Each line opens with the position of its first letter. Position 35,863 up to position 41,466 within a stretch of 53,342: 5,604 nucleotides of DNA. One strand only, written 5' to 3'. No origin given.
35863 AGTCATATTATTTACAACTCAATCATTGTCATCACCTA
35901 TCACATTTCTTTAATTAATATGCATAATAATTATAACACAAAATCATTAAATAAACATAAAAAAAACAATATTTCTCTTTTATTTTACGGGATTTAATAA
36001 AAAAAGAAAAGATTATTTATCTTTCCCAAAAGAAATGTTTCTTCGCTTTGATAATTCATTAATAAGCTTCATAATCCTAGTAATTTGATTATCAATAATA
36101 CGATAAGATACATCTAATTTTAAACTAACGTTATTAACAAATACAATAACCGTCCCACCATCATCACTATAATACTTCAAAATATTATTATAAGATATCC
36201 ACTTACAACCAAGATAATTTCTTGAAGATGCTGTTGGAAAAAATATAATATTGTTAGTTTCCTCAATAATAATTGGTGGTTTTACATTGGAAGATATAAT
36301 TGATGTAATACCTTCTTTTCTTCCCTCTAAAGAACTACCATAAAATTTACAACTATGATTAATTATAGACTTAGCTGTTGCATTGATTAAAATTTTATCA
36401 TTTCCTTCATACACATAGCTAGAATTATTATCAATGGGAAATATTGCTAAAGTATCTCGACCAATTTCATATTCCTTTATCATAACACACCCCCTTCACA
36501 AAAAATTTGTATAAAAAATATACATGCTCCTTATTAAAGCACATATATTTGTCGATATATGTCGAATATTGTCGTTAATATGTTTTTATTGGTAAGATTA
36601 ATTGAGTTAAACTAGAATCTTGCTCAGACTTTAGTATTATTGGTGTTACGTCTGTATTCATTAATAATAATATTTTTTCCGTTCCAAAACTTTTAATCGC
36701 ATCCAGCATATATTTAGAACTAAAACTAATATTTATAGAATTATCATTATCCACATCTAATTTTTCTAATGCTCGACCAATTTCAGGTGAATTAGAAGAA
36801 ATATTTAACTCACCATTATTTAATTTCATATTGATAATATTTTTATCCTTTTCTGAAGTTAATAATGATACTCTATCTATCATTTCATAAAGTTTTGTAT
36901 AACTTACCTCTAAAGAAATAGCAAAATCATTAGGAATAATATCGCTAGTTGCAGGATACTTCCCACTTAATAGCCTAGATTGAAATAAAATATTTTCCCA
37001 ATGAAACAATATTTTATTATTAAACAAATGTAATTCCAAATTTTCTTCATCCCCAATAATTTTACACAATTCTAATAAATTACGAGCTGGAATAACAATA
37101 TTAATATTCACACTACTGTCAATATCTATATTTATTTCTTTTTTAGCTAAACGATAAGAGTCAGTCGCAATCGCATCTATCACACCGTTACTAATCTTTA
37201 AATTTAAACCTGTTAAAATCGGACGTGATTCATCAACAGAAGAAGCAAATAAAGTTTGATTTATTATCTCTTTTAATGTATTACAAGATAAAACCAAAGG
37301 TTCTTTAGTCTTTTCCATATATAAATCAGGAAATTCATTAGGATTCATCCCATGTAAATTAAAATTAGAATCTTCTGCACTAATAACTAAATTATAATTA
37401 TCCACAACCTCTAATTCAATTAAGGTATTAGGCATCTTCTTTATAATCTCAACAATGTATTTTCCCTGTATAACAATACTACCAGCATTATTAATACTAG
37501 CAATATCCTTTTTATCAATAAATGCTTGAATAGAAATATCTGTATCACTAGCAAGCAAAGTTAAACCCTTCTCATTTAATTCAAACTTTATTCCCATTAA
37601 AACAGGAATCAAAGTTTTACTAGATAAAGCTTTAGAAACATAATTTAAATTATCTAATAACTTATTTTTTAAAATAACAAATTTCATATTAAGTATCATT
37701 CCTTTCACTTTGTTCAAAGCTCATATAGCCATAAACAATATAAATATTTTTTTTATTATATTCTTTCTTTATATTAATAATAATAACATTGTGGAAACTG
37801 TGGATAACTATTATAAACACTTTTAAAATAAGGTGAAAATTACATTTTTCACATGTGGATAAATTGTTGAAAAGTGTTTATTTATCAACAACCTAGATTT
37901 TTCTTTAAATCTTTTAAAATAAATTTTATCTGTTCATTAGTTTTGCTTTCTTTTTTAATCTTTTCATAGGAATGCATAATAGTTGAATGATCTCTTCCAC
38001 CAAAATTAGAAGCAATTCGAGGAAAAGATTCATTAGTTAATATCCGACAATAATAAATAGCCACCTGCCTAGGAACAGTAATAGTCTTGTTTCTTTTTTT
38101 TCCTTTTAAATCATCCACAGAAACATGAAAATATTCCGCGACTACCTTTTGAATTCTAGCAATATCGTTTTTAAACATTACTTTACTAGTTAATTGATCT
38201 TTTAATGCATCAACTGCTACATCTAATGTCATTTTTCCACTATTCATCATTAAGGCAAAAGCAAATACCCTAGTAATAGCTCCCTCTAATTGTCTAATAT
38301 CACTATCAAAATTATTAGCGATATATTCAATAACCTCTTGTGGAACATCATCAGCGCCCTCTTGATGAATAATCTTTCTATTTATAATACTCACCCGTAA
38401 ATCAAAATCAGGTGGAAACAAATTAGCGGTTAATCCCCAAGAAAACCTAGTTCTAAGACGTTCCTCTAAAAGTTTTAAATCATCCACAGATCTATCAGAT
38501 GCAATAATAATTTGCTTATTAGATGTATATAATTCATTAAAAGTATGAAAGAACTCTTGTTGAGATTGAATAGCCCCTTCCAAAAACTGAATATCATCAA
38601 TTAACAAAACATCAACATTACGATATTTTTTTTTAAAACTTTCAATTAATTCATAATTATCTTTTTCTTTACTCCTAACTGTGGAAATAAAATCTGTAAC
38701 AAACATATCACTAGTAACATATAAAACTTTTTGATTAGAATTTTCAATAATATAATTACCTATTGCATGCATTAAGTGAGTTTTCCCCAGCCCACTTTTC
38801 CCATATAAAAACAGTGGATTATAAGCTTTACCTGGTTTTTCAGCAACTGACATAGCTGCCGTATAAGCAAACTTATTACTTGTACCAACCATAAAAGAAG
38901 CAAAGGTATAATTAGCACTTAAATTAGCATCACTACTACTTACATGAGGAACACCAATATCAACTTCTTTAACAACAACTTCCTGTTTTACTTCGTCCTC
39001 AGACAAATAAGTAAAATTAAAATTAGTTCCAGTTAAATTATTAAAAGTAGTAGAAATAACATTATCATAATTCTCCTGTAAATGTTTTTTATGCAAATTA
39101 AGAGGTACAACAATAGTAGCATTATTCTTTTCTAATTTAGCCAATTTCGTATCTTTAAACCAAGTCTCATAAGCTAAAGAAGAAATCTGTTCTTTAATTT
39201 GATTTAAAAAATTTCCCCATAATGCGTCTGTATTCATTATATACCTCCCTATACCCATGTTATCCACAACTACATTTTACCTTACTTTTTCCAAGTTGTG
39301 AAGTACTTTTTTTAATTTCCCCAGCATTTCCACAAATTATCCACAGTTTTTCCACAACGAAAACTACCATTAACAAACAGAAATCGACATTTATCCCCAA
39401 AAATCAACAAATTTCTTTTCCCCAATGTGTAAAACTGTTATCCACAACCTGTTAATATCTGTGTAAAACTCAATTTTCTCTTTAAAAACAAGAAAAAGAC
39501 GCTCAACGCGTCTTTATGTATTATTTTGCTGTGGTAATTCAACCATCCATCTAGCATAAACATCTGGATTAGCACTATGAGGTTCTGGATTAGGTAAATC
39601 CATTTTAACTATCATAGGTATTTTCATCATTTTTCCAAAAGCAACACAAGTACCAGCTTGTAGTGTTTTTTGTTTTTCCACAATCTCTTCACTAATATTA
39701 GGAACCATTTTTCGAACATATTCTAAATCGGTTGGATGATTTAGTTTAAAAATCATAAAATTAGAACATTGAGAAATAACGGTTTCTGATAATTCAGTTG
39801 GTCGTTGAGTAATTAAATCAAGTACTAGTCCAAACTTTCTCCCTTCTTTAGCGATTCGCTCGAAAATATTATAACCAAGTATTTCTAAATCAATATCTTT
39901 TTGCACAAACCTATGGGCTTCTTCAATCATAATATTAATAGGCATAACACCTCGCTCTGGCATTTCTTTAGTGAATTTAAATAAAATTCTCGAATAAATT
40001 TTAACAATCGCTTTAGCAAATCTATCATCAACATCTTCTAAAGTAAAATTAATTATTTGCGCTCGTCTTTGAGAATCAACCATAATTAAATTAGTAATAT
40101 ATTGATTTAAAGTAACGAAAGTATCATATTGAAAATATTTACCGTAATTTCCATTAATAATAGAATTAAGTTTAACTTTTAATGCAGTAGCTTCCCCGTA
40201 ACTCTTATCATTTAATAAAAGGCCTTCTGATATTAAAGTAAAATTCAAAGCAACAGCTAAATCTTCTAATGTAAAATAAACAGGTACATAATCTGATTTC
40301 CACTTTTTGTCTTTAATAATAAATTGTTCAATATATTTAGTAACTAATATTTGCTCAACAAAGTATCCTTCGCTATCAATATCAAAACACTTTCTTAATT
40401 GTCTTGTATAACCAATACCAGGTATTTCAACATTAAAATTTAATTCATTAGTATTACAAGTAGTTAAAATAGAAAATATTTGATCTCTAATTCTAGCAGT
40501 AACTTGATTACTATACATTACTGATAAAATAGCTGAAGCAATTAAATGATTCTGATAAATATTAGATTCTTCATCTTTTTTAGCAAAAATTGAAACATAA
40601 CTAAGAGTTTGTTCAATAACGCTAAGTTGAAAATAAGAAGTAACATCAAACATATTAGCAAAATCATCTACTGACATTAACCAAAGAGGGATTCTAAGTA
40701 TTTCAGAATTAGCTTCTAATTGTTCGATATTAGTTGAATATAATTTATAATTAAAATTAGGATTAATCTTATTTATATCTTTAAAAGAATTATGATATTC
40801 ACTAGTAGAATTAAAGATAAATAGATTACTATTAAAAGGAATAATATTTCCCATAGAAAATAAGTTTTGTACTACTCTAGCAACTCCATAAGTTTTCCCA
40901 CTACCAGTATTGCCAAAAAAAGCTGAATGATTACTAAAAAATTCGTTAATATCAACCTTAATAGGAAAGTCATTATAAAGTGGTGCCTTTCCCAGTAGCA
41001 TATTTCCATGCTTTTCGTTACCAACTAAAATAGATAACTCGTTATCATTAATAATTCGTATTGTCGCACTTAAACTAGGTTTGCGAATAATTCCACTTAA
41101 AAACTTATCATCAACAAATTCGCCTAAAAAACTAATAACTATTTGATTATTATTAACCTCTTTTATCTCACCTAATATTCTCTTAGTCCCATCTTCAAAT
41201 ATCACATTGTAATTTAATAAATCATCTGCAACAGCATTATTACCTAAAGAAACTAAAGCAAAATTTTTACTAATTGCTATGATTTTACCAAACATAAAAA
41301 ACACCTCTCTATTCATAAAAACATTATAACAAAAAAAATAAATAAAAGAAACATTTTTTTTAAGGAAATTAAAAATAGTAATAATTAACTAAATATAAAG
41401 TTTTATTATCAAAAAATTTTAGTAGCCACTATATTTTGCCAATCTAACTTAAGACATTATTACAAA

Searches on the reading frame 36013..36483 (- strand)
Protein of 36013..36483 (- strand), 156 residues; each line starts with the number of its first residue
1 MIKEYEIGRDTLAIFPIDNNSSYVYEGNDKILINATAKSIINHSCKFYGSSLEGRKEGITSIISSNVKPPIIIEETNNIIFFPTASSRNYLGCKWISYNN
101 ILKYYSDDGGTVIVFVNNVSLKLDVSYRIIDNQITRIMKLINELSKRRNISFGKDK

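Call 7: search_protein_families(library=ncbifam, proteins=[window:36013-36483:-])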
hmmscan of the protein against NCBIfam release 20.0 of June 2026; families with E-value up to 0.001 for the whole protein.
window:36013-36483:- (156 aa): 0 families

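Call 71: search_protein_families(library=pfam, proteins=[window:36013-36483:-], max_evalue=0.00001)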
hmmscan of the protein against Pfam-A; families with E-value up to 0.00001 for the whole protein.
window:36013-36483:- (156 aa): 1 family
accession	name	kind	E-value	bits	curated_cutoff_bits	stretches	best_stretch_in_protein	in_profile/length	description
PF06338.17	ComK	-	4.2e-35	121.2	22.3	1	3-148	2-151/152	ComK protein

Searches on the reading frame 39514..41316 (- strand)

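Call 7: search_protein_families(library=ncbifam, proteins=[window:39514-41316:-])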
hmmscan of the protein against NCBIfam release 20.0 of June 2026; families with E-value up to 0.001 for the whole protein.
window:39514-41316:- (600 aa): 6 families
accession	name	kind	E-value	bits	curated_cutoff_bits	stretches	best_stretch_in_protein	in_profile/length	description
NF042943.1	HerA_antiphage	equivalog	1.4e-41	142.7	800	2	436-590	415-566/566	anti-phage-associated helicase HerA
NF042944.1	HerA_antiphage_2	equivalog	3.6e-41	141.6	850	1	115-592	123-562/576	anti-phage-associated helicase HerA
NF040937.1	HerA_Thermprot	equivalog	2.2e-38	131.9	800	2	414-591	302-480/487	DNA double-strand break repair helicase HerA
NF040819.1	helicase_HerA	equivalog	2.3e-26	92.5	970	1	440-572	385-514/561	DNA double-strand break repair helicase HerA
NF033849.1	ser_rich_anae_1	subfamily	1.7e-12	45.6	650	1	444-534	999-1099/1163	serine-rich protein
NF053655.1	CedD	equivalog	3.1e-10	39.3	600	1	439-572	398-525/527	DNA-translocating ATPase CedD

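Call 71: search_protein_families(library=pfam, proteins=[window:39514-41316:-], max_evalue=0.00001)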
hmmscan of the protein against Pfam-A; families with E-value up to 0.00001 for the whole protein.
window:39514-41316:- (600 aa): 1 family
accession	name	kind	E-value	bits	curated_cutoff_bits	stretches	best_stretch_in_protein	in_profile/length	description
PF01935.23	DUF87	-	3.9e-16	60.3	23.2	1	111-250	6-128/220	Helicase HerA, central domain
